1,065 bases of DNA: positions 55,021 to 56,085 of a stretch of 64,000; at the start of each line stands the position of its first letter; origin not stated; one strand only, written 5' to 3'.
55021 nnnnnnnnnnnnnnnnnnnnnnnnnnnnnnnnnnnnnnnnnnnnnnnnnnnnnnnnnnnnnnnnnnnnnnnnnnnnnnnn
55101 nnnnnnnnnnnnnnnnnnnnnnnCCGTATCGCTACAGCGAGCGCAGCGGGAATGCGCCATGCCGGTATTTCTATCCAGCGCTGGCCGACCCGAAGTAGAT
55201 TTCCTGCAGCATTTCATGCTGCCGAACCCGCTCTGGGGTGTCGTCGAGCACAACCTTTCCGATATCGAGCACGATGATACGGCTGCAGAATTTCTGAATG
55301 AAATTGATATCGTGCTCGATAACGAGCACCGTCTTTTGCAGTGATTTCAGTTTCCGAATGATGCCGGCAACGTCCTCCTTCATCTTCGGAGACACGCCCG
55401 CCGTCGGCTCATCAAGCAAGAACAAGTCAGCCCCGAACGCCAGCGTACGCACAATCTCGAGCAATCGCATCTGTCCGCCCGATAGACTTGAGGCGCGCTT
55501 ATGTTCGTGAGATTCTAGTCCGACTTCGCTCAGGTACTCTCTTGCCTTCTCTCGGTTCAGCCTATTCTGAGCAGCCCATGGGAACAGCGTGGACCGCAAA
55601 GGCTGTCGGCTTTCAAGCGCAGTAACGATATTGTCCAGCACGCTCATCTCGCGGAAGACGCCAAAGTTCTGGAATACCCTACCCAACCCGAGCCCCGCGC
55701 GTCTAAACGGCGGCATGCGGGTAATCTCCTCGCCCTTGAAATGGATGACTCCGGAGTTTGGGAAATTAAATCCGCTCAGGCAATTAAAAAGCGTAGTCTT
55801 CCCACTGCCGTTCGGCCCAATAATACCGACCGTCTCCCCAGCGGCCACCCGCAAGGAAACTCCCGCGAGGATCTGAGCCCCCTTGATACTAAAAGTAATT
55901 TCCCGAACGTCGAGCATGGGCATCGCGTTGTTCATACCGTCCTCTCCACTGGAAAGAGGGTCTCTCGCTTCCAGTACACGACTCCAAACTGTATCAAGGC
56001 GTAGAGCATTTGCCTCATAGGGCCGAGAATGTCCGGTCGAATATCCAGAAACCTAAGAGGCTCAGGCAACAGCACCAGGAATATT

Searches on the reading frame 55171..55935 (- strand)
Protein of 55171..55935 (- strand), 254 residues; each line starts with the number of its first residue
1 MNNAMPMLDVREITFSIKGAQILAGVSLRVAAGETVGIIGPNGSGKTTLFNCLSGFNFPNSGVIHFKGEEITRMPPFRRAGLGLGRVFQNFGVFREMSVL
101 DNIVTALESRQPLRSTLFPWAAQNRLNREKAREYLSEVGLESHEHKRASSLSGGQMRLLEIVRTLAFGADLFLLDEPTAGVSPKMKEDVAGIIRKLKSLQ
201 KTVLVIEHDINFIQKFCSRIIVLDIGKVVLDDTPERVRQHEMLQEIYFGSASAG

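Call 3: search_protein_families(library=pfam, proteins=[window:55171-55935:-], max_evalue=0.01)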
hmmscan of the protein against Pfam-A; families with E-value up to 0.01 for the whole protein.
window:55171-55935:- (254 aa): 5 families
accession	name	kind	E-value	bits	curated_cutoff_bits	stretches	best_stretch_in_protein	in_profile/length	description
PF00005.33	ABC_tran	-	1.1e-30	107.5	25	1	24-179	2-137/137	ABC transporter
PF13304.12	AAA_21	-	5.8e-09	36.9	27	1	37-56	3-22/304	AAA domain, putative AbiEii toxin, Type IV TA system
PF02463.25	SMC_N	-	2e-05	24.6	40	1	35-215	26-204/220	RecF/RecN/SMC N terminal domain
PF13476.12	AAA_23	-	8.8e-05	23.7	27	1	36-54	22-40/201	AAA domain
PF13555.12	AAA_29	-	0.0057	16.8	27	0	28-51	17-40/61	P-loop containing region of AAA domain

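Call 4: search_protein_families(library=ncbifam, proteins=[window:55171-55935:-], max_evalue=0.001)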
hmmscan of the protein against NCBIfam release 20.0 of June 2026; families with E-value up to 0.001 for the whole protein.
window:55171-55935:- (254 aa): 189 families (the best 25 are shown)
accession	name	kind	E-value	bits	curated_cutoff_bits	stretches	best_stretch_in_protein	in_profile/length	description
NF008449.1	PRK11300.1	equivalog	1.9e-53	181.3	362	1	5-250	3-254/255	high-affinity branched-chain amino acid ABC transporter ATP-binding protein LivG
TIGR03411.1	urea_trans_UrtD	equivalog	3.4e-53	180.8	304.1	1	7-249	2-241/242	urea ABC transporter ATP-binding protein UrtD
TIGR04406.1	LPS_export_lptB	equivalog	1.5e-49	168.4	240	1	8-250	2-235/239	LPS export ABC transporter ATP-binding protein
TIGR02315.1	ABC_phnC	equivalog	2.6e-45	154.8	266.1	1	7-247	1-242/243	phosphonate ABC transporter ATP-binding protein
TIGR03410.1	urea_trans_UrtE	equivalog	3.2e-41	141.3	285.8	1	8-242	1-224/230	urea ABC transporter ATP-binding subunit UrtE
NF008144.0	PRK10895.1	equivalog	2.2e-40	138.7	381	1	6-250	2-237/241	LPS export ABC transporter ATP-binding protein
NF008428.0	PRK11264.1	equivalog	1.3e-38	132.6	406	1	5-230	1-224/250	L-cystine ABC transporter ATP-binding protein TcyN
TIGR03265.1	PhnT2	equivalog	2.2e-38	132.4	457.7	1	6-240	3-225/353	putative 2-aminoethylphosphonate ABC transporter ATP-binding protein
NF007027.0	PRK09493.1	equivalog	3.7e-38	131.2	379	1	7-239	1-225/240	glutamine ABC transporter ATP-binding protein GlnQ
NF010068.0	PRK13548.1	equivalog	6.4e-38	130.3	261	1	6-247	4-240/261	heme ABC transporter ATP-binding protein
TIGR01188.1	drrA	subfamily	4.3e-37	128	312.45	1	22-239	8-213/302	daunorubicin resistance ABC transporter, ATP-binding protein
TIGR03873.1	F420-0_ABC_ATP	hypoth_equivalog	1.5e-36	125.9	372.4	1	8-248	2-235/256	putative F420-0 ABC transporter ATP-binding protein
TIGR04521.1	ECF_ATPase_2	equivalog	3.8e-36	124.6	330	1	21-247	19-243/279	energy-coupling factor transporter ATPase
TIGR00968.1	3a0106s01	subfamily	5.5e-36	124.3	342.75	1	10-240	3-221/237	sulfate ABC transporter ATP-binding protein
NF043075.1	MMSYN1_0197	equivalog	7.7e-36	123.7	550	1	7-237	2-220/341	spermidine/putrescine ABC transporter ATP-binding protein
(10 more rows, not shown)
